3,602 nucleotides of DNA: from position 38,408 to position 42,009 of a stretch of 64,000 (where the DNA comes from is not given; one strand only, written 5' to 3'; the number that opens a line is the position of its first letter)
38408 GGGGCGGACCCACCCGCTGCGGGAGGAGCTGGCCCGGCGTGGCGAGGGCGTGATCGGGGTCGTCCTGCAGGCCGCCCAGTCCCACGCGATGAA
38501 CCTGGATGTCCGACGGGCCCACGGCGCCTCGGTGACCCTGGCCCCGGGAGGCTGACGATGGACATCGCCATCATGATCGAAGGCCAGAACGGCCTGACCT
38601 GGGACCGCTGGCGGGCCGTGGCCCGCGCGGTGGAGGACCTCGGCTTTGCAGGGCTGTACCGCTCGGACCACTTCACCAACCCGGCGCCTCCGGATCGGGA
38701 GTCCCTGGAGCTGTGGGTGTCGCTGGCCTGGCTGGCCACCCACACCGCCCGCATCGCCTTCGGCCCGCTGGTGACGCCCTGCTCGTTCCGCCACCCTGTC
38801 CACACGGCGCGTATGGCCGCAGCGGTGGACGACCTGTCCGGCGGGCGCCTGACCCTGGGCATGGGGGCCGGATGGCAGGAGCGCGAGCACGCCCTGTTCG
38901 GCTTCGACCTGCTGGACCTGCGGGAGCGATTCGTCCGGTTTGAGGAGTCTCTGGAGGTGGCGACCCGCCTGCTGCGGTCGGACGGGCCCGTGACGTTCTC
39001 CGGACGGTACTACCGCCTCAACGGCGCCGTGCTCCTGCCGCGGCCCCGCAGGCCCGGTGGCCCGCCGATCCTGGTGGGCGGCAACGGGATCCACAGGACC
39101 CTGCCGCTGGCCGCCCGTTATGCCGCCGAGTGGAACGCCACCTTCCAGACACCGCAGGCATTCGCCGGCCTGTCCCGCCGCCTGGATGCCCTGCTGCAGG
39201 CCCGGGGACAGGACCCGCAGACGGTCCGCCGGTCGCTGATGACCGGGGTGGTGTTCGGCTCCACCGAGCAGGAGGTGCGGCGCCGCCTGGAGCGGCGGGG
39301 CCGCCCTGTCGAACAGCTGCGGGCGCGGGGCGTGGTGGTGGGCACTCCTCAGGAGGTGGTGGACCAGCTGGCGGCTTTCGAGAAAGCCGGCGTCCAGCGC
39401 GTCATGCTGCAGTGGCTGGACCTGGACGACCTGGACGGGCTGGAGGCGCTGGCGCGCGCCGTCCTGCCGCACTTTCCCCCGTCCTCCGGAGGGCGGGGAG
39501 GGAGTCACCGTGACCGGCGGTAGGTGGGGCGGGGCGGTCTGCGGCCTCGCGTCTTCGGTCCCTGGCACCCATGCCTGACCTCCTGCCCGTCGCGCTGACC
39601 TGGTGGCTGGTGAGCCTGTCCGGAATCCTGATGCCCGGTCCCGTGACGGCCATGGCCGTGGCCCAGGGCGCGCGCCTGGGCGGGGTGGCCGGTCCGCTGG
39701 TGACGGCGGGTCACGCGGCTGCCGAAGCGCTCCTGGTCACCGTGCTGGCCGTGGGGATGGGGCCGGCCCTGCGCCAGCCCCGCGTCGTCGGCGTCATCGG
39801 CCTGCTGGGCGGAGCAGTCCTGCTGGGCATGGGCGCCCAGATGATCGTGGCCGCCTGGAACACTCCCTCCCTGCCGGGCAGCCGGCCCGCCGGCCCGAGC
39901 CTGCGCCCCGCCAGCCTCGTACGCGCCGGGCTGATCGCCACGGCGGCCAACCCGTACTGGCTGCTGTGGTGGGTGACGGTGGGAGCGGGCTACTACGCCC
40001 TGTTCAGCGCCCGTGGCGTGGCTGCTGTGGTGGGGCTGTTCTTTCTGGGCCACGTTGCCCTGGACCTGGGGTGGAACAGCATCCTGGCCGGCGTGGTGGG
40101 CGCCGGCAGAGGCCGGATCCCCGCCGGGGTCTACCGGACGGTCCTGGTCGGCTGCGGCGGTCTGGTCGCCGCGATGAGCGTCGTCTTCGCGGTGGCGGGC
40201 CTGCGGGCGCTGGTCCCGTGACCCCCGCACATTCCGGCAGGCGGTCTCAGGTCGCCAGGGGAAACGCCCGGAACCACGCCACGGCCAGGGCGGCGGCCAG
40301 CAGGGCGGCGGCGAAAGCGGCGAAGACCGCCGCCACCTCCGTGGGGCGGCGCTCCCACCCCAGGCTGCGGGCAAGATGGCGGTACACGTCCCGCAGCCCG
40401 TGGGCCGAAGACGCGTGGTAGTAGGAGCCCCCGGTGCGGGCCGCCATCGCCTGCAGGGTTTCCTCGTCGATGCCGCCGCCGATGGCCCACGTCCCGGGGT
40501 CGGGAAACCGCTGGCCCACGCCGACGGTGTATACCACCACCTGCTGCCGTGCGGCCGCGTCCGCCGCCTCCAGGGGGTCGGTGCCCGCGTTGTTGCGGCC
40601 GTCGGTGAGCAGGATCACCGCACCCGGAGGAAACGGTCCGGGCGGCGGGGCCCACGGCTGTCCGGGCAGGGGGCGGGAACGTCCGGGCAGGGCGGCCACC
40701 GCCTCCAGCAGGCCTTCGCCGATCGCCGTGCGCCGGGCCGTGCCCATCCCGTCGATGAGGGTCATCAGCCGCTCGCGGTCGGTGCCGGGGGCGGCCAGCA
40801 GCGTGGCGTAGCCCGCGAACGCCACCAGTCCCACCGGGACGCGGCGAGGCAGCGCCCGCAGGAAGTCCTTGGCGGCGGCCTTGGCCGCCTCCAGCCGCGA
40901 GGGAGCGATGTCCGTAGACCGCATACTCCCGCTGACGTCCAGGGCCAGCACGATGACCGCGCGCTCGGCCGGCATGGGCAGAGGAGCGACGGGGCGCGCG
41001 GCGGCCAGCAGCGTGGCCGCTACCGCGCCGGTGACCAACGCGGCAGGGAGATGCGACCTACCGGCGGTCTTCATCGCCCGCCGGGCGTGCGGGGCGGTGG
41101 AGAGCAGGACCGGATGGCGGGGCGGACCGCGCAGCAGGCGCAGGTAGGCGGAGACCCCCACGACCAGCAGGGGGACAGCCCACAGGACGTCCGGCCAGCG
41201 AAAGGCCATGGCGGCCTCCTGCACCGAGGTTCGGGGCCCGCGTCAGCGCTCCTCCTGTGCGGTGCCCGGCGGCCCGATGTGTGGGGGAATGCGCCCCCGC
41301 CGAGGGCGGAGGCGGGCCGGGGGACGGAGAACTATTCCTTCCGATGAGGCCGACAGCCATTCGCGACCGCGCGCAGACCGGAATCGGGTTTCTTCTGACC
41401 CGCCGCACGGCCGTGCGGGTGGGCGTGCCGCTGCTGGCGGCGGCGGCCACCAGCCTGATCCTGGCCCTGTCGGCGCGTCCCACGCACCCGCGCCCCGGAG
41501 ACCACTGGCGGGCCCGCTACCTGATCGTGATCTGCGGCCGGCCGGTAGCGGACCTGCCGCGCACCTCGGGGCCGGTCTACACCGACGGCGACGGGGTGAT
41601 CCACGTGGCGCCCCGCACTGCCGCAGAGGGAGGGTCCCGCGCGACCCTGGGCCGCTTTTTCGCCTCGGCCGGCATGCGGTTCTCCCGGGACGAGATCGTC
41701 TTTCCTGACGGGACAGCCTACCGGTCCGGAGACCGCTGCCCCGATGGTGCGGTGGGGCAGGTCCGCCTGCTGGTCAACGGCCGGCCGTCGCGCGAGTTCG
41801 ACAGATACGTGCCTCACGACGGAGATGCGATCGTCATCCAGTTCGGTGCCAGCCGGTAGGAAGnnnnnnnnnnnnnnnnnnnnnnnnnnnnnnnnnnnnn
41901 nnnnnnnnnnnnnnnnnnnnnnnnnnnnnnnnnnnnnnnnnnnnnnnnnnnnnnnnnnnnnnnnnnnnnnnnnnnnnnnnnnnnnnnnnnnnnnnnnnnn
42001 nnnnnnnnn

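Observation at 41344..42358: Two tandem paralogous secreted His/Cys-motif proteins of no recognisable family head the copC / copC-copD operon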

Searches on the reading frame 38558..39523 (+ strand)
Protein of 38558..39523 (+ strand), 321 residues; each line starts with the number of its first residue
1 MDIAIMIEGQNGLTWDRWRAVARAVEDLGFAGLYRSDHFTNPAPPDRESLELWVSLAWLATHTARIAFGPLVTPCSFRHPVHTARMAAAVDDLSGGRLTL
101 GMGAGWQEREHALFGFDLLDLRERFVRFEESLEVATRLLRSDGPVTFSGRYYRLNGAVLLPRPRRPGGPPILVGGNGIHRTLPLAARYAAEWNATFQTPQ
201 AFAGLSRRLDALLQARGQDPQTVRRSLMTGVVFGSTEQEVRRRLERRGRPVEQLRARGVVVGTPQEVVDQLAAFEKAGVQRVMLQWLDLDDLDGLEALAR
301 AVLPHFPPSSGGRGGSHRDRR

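Call 3: search_protein_families(library=pfam, proteins=[window:38558-39523:+], max_evalue=0.1)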
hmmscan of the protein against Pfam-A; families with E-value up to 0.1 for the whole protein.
window:38558-39523:+ (321 aa): 2 families
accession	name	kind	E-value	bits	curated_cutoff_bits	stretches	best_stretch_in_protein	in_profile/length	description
PF00296.26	Bac_luciferase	-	1.1e-50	173.2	27.9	2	13-245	20-242/314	Luciferase-like monooxygenase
PF14331.11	IcmF-related_N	-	0.0019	18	25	1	187-252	137-194/259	IcmF-related N-terminal domain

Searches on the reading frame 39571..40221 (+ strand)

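Call 3: search_protein_families(library=pfam, proteins=[window:39571-40221:+], max_evalue=0.1)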
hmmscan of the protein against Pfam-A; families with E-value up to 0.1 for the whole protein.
window:39571-40221:+ (216 aa): 1 family
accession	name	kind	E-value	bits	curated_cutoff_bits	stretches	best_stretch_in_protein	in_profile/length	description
PF01810.24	LysE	-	1.3e-21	77.5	25.6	1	16-208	1-191/193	LysE type translocator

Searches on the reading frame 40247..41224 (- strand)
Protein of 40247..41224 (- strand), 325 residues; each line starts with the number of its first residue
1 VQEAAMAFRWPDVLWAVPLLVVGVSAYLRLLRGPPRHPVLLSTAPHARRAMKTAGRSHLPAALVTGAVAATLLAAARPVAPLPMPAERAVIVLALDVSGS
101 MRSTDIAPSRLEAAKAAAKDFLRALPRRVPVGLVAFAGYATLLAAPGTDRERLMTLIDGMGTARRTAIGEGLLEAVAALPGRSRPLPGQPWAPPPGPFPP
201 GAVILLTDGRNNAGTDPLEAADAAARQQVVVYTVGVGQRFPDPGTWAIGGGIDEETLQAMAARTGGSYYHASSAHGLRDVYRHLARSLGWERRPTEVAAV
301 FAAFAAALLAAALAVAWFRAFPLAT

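Call 3: search_protein_families(library=pfam, proteins=[window:40247-41224:-], max_evalue=0.1)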
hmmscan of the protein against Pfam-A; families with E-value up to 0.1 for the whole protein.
window:40247-41224:- (325 aa): 5 families
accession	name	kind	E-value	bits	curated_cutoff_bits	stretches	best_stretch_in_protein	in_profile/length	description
PF13519.12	VWA_2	-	3.2e-17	63.6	27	1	91-209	1-106/107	von Willebrand factor type A domain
PF00092.34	VWA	-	1.1e-15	58.7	23.8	1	91-280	2-171/174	von Willebrand factor type A domain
PF13768.12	VWA_3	-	0.0003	21.3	27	0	91-137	3-43/155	von Willebrand factor type A domain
PF06707.17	DUF1194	-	0.00082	19.1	27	0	207-238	124-156/206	Protein of unknown function (DUF1194)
PF25045.1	vWA_Ro60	-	0.072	13.5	27.7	0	91-154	2-62/165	Ro60 vWA domain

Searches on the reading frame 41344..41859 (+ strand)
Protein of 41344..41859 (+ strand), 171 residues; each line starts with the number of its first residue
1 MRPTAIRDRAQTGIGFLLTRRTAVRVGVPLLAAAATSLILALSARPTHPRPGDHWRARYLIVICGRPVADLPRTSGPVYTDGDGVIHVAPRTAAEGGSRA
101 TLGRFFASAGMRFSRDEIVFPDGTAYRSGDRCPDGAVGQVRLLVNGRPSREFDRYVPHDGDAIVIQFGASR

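Call 3: search_protein_families(library=pfam, proteins=[window:41344-41859:+], max_evalue=0.1)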
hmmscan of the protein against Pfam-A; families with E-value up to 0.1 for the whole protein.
window:41344-41859:+ (171 aa): 0 families

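Call 6: search_protein_families(library=ncbifam, proteins=[window:41344-41859:+], max_evalue=1)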
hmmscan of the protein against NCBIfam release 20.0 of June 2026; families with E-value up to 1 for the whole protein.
window:41344-41859:+ (171 aa): 0 families

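Call 71: predict_structure(alignment_id=A4)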
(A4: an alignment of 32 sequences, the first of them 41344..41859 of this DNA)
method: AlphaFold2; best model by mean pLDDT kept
length: 171 residues; sequences in the alignment: 32
mean_pLDDT: 88.8   pTM: 0.74
mean pLDDT of the five models: 88.8, 88.0, 87.6, 87.3, 86.4
residues with pLDDT >= 90: 122; 70-90: 23; 50-70: 19; < 50: 7
segments of 3 or more residues with pLDDT < 50: 12-15
pLDDT, mean of each block of 10 residues (from residue 1): 54 50 68 87 82 98 98 98 98 96 98 98 98 97 98 97 97 76
secondary structure, 60 per line:
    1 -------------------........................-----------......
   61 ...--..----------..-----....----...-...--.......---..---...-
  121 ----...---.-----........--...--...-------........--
elements in order: H20-43 E55-63 E85-88 H102-108 E117-119 E125-127 E137-144 E147-149 E162-169
